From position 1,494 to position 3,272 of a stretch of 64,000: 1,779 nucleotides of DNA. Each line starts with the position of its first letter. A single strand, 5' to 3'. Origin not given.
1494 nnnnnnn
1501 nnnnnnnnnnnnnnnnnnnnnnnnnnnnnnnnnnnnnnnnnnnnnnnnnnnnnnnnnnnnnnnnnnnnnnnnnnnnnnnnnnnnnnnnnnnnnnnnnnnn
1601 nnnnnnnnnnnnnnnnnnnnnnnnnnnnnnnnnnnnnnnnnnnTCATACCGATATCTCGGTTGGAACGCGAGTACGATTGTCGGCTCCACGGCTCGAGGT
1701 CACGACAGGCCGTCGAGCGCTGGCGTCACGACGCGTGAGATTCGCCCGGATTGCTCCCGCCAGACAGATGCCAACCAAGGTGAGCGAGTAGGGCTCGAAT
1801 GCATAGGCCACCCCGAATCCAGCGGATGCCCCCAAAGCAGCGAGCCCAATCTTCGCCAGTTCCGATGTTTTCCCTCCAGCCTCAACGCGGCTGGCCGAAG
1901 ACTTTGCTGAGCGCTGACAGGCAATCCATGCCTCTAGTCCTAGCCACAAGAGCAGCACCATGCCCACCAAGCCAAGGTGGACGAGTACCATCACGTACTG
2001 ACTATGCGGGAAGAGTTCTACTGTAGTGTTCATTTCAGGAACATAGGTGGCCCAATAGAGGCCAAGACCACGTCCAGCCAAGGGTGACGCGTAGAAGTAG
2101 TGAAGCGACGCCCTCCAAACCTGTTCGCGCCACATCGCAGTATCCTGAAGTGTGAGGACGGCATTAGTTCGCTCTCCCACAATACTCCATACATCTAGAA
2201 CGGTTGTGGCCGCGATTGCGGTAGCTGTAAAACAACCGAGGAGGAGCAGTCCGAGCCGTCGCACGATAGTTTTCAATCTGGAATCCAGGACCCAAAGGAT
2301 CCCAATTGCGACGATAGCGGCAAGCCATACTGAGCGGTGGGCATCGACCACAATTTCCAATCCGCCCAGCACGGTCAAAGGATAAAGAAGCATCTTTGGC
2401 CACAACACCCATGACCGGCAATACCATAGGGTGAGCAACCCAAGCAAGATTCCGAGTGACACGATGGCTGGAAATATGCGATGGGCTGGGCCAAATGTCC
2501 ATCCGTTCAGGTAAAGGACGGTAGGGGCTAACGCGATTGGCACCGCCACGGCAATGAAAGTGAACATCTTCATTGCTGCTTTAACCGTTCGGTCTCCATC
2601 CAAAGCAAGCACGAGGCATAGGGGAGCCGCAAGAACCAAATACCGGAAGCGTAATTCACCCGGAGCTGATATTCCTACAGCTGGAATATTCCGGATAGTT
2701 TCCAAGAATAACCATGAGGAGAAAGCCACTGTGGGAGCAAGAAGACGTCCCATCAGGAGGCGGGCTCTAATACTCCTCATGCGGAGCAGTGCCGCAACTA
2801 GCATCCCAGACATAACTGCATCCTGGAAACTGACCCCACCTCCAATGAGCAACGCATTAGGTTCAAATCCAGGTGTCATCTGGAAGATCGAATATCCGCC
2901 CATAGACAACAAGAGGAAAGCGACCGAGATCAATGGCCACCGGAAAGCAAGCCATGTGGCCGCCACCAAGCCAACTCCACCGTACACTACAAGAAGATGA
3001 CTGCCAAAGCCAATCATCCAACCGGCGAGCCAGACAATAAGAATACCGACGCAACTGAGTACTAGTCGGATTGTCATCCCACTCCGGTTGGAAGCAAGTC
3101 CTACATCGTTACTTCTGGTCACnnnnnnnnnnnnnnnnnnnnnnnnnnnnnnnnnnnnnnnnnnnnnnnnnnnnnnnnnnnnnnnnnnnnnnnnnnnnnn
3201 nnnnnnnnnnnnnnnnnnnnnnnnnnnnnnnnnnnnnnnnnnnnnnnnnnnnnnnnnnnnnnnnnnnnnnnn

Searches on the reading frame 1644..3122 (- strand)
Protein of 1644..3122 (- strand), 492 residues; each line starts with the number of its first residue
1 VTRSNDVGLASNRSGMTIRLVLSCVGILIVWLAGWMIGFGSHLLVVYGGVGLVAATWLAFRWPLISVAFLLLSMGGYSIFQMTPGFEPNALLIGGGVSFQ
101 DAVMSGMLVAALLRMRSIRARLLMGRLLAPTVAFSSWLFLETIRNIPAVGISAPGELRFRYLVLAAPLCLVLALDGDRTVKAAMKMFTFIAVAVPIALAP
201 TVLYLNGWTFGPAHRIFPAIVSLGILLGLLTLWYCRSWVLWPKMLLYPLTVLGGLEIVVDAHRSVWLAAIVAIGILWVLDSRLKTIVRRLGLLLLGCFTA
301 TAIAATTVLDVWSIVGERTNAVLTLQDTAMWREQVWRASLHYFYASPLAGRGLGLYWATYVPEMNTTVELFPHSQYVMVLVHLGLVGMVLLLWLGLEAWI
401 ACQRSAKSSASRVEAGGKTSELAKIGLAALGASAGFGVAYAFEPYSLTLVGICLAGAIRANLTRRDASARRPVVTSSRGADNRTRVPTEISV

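Call 38: search_protein_families(library=pfam, proteins=[window:1644-3122:-], max_evalue=0.00001)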
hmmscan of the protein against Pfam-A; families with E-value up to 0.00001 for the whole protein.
window:1644-3122:- (492 aa): 1 family
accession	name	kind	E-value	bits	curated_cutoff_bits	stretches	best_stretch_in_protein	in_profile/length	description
PF04932.20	Wzy_C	-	4.1e-13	49.8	31.7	1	251-392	4-149/149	O-Antigen ligase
